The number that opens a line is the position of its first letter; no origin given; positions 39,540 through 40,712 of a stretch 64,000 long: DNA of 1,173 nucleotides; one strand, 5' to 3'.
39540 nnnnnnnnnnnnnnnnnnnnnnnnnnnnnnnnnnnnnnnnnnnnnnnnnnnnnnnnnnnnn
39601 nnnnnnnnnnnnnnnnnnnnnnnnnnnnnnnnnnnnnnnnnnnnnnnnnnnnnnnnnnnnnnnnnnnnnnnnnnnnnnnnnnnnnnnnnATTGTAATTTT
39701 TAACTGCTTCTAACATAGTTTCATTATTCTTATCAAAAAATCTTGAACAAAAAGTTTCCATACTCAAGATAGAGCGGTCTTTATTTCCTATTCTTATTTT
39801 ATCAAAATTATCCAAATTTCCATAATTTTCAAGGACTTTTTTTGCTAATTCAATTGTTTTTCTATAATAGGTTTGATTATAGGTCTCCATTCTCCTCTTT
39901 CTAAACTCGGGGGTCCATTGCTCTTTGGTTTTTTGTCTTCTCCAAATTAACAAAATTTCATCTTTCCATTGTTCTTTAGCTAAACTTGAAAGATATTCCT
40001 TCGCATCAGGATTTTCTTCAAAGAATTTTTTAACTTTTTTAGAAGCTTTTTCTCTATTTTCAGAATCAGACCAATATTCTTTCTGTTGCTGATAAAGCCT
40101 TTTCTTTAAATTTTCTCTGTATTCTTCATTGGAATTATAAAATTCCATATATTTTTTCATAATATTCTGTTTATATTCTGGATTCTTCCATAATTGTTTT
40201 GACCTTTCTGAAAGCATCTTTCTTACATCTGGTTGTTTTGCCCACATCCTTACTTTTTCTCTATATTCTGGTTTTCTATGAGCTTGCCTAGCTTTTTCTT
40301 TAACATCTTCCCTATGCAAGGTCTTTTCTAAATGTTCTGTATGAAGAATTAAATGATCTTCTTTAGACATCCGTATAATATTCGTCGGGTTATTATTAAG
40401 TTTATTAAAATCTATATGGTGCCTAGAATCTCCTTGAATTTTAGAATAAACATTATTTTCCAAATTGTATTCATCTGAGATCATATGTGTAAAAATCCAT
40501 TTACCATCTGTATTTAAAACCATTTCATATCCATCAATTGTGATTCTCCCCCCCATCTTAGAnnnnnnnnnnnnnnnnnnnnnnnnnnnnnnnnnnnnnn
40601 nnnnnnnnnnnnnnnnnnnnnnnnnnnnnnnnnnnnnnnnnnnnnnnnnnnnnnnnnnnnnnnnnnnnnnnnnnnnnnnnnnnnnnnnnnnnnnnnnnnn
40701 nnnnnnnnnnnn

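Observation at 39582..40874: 431-aa intein with an HNH homing-endonuclease domain in the GyrB TOPRIM motif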

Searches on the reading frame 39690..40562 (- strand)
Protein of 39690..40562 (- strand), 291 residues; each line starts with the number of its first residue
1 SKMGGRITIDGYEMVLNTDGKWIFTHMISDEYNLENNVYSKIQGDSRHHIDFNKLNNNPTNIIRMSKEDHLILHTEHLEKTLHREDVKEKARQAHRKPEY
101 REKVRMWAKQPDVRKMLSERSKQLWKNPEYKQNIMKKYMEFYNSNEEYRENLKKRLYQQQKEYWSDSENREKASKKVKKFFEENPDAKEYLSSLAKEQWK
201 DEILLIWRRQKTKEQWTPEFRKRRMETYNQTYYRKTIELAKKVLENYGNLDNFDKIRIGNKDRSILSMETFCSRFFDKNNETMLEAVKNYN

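Call 46: predict_structure(alignment_id=A2)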
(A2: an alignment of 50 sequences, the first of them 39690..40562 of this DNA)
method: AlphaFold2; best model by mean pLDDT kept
length: 291 residues; sequences in the alignment: 50
mean_pLDDT: 91.4   pTM: 0.46
mean pLDDT of the five models: 91.4, 90.0, 89.7, 89.0, 86.3
residues with pLDDT >= 90: 214; 70-90: 68; 50-70: 3; < 50: 6
segments of 3 or more residues with pLDDT < 50: 1-6
pLDDT, mean of each block of 10 residues (from residue 1): 52 83 87 89 86 85 90 87 91 95 95 96 96 97 97 97 97 97 95 94 94 90 93 97 95 94 95 95 95 72
secondary structure, 60 per line:
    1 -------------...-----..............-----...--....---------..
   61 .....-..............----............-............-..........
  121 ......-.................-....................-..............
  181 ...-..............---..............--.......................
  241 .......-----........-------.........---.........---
elements in order: E14-16 E22-24 H25-35 E46-49 E62-65 H67-80 H85-96 H98-109 H111-126 H128-144 H146-165 H167-183 H185-198 H202-215 H218-247 H253-260 H268-276 H280-288

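Call 52: search_solved_structures(query=A2, max_evalue=1, show_alignments=0)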
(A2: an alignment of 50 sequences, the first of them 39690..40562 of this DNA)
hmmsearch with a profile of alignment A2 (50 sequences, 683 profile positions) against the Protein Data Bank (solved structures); distinct sequences matched with E-value up to 1: 97 (the best 60 are shown).
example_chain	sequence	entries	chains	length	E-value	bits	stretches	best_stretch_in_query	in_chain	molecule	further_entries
3nuh_B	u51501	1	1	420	1.1e-104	354.5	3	481-609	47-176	DNA gyrase subunit B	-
6rks_B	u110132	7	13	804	2.8e-104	353.1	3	481-608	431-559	DNA gyrase subunit B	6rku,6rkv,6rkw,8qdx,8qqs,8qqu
7z9c_B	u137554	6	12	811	2.9e-104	353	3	481-608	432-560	DNA gyrase subunit B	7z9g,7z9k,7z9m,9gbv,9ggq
2xco_A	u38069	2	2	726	1e-103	351.2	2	481-681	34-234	DNA GYRASE SUBUNIT B, DNA GYRASE SUBUNIT A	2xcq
2xcr_B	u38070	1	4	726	1e-103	351.2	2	481-681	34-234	DNA GYRASE SUBUNIT B, DNA GYRASE SUBUNIT A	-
4tma_B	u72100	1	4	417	1.6e-103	350.6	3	481-609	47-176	DNA gyrase subunit B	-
8qqi_B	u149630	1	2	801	4.1e-103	349.2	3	481-608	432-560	DNA gyrase subunit B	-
9nx4_A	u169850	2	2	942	8e-102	345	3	481-612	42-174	DNA gyrase subunit B,DNA gyrase subunit A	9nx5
8s7k_B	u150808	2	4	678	3.1e-101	343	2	481-683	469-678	DNA gyrase subunit B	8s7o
6gau_A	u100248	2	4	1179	1.5e-100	340.7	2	481-683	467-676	DNA gyrase subunit B,DNA gyrase subunit A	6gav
5bs8_B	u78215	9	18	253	1.5e-100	340.7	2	481-683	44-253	DNA gyrase subunit B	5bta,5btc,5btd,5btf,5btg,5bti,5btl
7ugw_B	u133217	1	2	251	1.6e-100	340.7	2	481-683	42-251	DNA gyrase subunit B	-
9foy_A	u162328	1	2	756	9.1e-99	334.9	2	481-683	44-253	DNA gyrase subunit B,DNA gyrase subunit A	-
4z2c_C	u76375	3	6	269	2.2e-98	333.6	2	481-678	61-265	DNA gyrase subunit B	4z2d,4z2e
3ig0_A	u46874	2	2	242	2e-91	310.6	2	481-683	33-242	DNA gyrase subunit B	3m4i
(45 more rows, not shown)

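Call 62: fold_search(model_id=the predicted structure, library=viral)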
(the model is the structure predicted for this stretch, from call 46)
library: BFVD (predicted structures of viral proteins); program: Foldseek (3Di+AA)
matches with E <= 10: 654; with E <= 0.001: 1
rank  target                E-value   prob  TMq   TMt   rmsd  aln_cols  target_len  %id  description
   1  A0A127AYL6            1.8e-05  1.00  0.20  0.11  40.7       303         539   14  Hint domain-containing protein [Bacillus phage SP-15]
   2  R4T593                1.1e-02  1.00  0.23  0.58   4.2        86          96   26  HNH protein [Halorubrum tailed phage 8]
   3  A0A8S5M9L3            1.1e-02  1.00  0.18  0.36   4.6        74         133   26  Homing endonuclease [Siphoviridae sp. ctB3v5]
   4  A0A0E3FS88            1.2e-02  1.00  0.18  0.32   3.2        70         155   21  Endonuclease [Synechococcus phage ACG-2014f]
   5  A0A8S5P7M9            1.2e-02  0.96  0.15  0.20   9.2       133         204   20  Homing endonuclease [Siphoviridae sp. ctsUY14]
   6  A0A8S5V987            1.5e-02  1.00  0.21  0.33   4.5        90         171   22  Homing endonuclease [Siphoviridae sp. ct2D011]
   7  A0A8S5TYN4            1.7e-02  1.00  0.19  0.23   5.3        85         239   24  Homing endonuclease [Siphoviridae sp. ctnPP24]
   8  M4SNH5                1.7e-02  1.00  0.16  0.20   3.3        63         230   17  HNH nuclease domain-containing protein [Pseudoalteromonas phage pYD6-A]
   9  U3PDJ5                1.7e-02  1.00  0.18  0.45   3.7        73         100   26  HNH endonuclease [Burkholderia phage JG068]
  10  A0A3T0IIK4            1.8e-02  0.99  0.17  0.31   6.1        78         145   22  HNH endonuclease [Vibrio virus vB_VspP_SBP1]
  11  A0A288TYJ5            1.8e-02  0.99  0.18  0.25   7.7       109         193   20  HNH nuclease domain-containing protein [Enterococcus phage EFP01]
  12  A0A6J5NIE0            2.0e-02  1.00  0.20  0.49   3.2        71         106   20  NUMOD4 [uncultured Caudovirales phage]
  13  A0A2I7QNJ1            2.0e-02  1.00  0.19  0.31   4.7        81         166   26  (no name in the UniProt tables at hand)
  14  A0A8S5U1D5            2.0e-02  0.99  0.21  0.26   7.0       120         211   22  Homing endonuclease [Siphoviridae sp. cttuu15]
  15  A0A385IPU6            2.1e-02  1.00  0.20  0.34   3.8        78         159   22  Putative HNH endonuclease [Escherichia phage LL11]
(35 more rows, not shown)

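Call 78: search_protein_representatives(protein=window:39690-40562:-)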
Query: 291 residues. Proteins with E-value up to 0.001 (for the whole library): 574; up to 1e-10: 165; up to 1e-30: 45. The best 150 are listed.
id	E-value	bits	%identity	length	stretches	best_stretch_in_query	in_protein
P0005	1.4e-85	303.5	62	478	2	75-291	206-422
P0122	1.6e-85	303.3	51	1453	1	8-291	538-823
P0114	6.5e-81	288.2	52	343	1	17-291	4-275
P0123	1.3e-75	270.8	47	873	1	7-291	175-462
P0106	6.4e-74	265.3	46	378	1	7-291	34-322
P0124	4.7e-73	262.5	43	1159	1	6-291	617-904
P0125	1.0e-72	261.3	47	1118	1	1-289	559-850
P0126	5.2e-72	259.0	47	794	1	1-291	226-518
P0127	1.1e-71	258.0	48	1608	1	1-291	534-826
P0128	3.9e-70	252.9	50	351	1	47-284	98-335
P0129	2.7e-65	237.0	50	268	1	46-278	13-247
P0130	9.6e-63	228.6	47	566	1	39-291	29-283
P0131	1.0e-61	225.3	49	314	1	1-257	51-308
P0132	2.9e-56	207.4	41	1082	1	6-291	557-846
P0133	5.4e-56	206.5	47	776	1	1-209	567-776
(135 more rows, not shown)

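Call 80: search_protein_families(library=pfam, alignment_id=A3, max_evalue=0.00001)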
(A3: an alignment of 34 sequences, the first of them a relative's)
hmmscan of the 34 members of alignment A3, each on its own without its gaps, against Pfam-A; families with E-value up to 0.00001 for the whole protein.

A. member 1, P0159 (1175 aa): 5 families
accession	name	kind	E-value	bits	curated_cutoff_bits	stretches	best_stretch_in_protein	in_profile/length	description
PF00204.31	DNA_gyraseB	-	6.5e-42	143.4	27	1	244-433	1-172/173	DNA gyrase B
PF00986.26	DNA_gyraseB_C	-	7.4e-26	90.5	29.8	1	1103-1162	3-62/63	DNA gyrase B subunit, carboxyl terminus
PF14890.11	Intein_splicing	-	2.6e-21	76.5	35.8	1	525-964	43-155/155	Intein splicing domain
PF02518.31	HATPase_c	-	7.6e-14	52.5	26.4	1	37-192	2-107/111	Histidine kinase-, DNA gyrase B-, and HSP90-like ATPase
PF01751.28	Toprim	-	1.9e-10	41.2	23.1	1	965-1060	13-91/96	Toprim domain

B. families by the number of members that match (of 34 scanned): 19 families
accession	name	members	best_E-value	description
PF14890.11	Intein_splicing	33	3.2e-61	Intein splicing domain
PF13392.12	HNH_3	13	3.9e-21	HNH endonuclease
PF07230.16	Portal_T4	11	1.4e-68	Bacteriophage T4-like portal protein (Gp20)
PF00204.31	DNA_gyraseB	10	6.6e-56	DNA gyrase B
PF07591.16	PT-HINT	10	2.1e-10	Pretoxin HINT domain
PF02518.31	HATPase_c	9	1.9e-17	Histidine kinase-, DNA gyrase B-, and HSP90-like ATPase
PF01751.28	Toprim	9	1.1e-14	Toprim domain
PF00986.26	DNA_gyraseB_C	8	2.8e-29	DNA gyrase B subunit, carboxyl terminus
PF00521.26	DNA_topoisoIV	5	5.6e-160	DNA gyrase/topoisomerase IV, subunit A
PF03989.18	DNA_gyraseA_C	4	8.5e-76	DNA gyrase C-terminal domain, beta-propeller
PF00476.26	DNA_pol_A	2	1.6e-30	DNA polymerase family A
PF14528.11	LAGLIDADG_3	2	5.7e-13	LAGLIDADG-like domain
PF02867.20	Ribonuc_red_lgC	1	2.7e-127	Ribonucleotide reductase, barrel domain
PF08471.15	Ribonuc_red_2_N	1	4.7e-19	Class II vitamin B12-dependent ribonucleotide reductase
PF03167.25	UDG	1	8.7e-15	Uracil DNA glycosylase superfamily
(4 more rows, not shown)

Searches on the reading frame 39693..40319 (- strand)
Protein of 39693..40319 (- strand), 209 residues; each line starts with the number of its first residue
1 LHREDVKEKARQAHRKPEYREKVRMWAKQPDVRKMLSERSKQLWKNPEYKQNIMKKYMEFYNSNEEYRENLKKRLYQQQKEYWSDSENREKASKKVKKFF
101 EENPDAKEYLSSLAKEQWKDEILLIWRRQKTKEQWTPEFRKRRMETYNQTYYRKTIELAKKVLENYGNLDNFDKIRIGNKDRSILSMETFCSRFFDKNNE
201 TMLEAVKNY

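Call 25: search_protein_families(library=pfam, proteins=[window:39693-40319:-], max_evalue=10)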
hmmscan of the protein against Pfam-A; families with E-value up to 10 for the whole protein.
seq(209 aa): 6 families
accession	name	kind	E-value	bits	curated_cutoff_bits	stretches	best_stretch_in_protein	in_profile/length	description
PF22813.1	TcaA_2nd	-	0.061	14.1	26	1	48-110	32-94/103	TcaA protein second domain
PF08986.15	DUF1889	-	0.16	12.4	26.9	1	4-58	47-95/96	Domain of unknown function (DUF1889)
PF08030.17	NAD_binding_6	-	1.2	9.6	22.2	1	54-124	66-139/156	Ferric reductase NAD binding domain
PF03613.19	EIID-AGA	-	1.7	8.2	25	1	41-65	40-65/265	PTS system mannose/fructose/sorbose family IID component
PF11090.14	Phage_T7_Gp13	-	3.7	8.5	25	1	148-181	38-69/86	Bacteriophage T7, probable scaffold protein Gp13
PF12732.12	YtxH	-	7.2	7.6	37.5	0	32-101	26-64/71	YtxH-like protein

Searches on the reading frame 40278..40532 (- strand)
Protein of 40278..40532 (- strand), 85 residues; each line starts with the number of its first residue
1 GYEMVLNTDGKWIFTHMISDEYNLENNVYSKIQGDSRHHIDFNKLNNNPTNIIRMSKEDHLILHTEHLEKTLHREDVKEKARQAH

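Call 25: search_protein_families(library=pfam, proteins=[window:40278-40532:-], max_evalue=10)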
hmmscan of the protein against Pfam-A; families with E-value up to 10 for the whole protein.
seq(85 aa): 1 family
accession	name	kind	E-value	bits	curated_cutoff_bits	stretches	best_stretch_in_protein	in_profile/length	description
PF13392.12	HNH_3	-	0.0036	17.3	24.8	1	38-60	22-44/46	HNH endonuclease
